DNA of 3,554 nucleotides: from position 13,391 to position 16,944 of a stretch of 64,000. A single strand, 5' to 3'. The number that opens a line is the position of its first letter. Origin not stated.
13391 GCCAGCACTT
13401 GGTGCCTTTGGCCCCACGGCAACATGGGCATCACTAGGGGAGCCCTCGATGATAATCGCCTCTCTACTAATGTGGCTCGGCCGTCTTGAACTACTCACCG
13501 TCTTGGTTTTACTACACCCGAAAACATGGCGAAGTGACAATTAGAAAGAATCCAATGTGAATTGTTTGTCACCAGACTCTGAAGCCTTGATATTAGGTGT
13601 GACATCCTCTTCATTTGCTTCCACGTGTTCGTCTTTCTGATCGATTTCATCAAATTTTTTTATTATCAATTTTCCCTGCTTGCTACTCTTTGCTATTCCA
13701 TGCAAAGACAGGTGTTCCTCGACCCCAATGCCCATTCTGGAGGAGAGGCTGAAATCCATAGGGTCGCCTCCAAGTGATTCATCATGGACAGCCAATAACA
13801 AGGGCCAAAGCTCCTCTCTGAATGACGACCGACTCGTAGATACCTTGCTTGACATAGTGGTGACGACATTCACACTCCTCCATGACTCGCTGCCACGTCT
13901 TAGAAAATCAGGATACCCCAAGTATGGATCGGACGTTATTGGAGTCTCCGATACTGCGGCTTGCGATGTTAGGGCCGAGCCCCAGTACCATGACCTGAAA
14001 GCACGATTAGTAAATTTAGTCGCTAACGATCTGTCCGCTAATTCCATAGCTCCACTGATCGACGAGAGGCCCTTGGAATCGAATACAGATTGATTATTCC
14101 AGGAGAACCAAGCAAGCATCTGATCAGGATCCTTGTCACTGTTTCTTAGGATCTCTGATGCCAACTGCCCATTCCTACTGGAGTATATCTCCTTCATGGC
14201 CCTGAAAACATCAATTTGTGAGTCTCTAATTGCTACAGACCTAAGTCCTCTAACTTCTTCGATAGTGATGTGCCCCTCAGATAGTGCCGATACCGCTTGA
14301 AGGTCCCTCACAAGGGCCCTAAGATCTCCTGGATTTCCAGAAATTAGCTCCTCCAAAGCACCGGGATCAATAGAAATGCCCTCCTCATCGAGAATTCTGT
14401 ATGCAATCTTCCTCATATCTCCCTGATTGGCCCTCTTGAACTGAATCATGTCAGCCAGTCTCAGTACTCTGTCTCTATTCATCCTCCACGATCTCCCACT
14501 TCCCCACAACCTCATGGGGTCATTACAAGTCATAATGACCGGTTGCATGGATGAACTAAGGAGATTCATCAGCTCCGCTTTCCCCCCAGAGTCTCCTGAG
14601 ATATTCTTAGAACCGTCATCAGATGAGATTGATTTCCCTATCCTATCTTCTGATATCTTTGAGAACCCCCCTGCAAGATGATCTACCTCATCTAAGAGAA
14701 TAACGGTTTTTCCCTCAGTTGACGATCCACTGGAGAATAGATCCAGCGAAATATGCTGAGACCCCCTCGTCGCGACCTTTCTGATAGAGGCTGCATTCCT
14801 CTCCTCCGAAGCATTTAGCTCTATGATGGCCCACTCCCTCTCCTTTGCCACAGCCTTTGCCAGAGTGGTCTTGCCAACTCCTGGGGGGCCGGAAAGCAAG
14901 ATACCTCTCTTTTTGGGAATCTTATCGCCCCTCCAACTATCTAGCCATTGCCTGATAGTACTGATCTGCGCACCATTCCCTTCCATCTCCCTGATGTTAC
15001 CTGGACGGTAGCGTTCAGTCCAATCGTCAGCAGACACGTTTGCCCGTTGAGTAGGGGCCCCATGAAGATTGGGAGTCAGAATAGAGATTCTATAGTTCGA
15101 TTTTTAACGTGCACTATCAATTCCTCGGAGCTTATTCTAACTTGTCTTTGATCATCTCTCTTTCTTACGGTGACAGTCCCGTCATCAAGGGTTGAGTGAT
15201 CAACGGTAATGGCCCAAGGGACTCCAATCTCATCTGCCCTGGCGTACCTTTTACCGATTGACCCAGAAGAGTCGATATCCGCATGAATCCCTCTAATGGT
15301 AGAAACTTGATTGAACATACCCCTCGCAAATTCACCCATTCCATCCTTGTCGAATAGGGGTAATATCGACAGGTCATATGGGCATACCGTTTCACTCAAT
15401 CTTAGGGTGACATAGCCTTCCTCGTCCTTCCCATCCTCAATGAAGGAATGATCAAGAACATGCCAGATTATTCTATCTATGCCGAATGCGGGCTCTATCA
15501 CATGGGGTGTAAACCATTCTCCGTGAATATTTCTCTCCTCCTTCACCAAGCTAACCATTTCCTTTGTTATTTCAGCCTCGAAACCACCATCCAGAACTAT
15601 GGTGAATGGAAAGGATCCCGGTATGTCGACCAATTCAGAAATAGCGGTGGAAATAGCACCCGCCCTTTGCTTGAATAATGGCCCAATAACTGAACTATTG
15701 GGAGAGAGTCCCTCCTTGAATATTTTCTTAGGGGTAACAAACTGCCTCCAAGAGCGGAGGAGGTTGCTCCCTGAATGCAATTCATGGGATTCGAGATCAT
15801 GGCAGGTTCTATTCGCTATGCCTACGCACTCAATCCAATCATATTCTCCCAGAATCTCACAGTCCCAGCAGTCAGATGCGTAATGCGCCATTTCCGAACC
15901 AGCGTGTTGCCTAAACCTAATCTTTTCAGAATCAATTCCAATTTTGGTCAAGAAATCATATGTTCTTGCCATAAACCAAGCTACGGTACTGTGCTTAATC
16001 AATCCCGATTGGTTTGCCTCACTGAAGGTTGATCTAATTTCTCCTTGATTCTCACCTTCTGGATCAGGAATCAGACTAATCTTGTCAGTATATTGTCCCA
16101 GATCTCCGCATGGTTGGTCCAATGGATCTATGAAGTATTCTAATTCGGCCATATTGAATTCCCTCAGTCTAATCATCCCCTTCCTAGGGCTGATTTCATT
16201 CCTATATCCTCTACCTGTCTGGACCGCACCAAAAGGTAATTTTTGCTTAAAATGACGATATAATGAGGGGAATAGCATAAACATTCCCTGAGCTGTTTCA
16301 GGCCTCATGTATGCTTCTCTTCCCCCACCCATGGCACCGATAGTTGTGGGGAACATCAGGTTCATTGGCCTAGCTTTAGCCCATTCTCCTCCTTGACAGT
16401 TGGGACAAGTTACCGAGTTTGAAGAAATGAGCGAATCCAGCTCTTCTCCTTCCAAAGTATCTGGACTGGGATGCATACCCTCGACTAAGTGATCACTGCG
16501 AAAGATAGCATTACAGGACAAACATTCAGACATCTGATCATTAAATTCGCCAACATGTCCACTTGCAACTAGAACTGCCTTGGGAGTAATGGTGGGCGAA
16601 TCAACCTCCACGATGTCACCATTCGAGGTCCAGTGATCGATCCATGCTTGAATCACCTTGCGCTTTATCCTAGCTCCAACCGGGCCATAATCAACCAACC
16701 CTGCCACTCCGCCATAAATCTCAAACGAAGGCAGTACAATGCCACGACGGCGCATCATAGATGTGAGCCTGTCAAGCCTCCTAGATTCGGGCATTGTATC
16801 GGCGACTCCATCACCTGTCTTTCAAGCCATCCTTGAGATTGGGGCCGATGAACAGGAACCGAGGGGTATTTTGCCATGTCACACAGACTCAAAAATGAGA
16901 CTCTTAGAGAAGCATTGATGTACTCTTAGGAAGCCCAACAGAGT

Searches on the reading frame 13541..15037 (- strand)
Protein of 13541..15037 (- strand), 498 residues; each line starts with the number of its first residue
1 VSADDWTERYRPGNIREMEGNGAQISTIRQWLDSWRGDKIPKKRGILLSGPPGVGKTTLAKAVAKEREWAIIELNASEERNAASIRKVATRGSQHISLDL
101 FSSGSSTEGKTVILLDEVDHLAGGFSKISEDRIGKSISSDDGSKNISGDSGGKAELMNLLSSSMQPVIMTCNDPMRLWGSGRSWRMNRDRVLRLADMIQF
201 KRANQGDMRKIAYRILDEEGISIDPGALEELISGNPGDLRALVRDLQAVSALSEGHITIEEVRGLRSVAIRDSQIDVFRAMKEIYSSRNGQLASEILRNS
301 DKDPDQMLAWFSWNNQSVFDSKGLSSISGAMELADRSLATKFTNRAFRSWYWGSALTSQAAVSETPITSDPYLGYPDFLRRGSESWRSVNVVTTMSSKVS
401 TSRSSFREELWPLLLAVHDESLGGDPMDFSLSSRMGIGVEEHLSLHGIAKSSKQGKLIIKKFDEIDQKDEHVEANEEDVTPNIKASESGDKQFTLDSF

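Call 18: search_protein_families(library=pfam, proteins=[window:13541-15037:-], max_evalue=0.001)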
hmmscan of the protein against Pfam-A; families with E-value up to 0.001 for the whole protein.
window:13541-15037:- (498 aa): 13 families
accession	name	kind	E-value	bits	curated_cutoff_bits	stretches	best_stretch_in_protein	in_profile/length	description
PF00004.35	AAA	-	3.4e-14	53.9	21.2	1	46-125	1-73/131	ATPase family associated with various cellular activities (AAA)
PF03215.21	Rad17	-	1.3e-08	35.5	23.8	1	4-92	7-94/186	Rad17 P-loop domain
PF13173.12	AAA_14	-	1.4e-06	28.8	27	1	44-128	3-81/129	AAA domain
PF13191.12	AAA_16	-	7e-06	27.1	32.6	1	24-79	8-63/167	AAA ATPase domain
PF13401.12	AAA_22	-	1.8e-05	25.5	27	1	44-122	6-97/130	AAA domain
PF05496.18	RuvB_N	-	5e-05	23.6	27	1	44-71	34-61/159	Holliday junction DNA helicase RuvB P-loop domain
PF20720.3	nSTAND3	-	0.00011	22.3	27.2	1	40-75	14-52/155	Novel STAND NTPase 3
PF13238.12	AAA_18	-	0.00018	22.4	29.4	1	46-77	1-38/128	AAA domain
PF07728.20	AAA_5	-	0.0003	21.2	22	0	46-121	2-78/139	AAA domain (dynein-related subfamily)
PF25361.1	AAA_lid_RFC1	-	0.00048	20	34.9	0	209-251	5-47/59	RFC1-like, AAA+ ATPase lid domain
PF13671.12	AAA_33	-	0.00054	20.7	27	1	46-82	2-36/143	AAA domain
PF13481.12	AAA_25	-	0.00059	19.9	27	0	38-62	28-52/195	AAA domain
PF07724.20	AAA_2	-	0.00082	19.9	27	0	46-123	6-89/166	AAA domain (Cdc48 subfamily)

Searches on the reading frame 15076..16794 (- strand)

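Call 18: search_protein_families(library=pfam, proteins=[window:15076-16794:-], max_evalue=0.001)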
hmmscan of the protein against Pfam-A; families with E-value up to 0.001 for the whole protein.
window:15076-16794:- (572 aa): 2 families
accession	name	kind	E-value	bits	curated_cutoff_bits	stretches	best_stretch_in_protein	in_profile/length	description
PF03129.25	HGTP_anticodon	-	4.3e-17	62.5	21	1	501-565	28-93/94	Anticodon binding domain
PF00587.30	tRNA-synt_2b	-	4e-09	37.2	29.3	1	158-224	8-73/179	tRNA synthetase class II core domain (G, H, P, S and T)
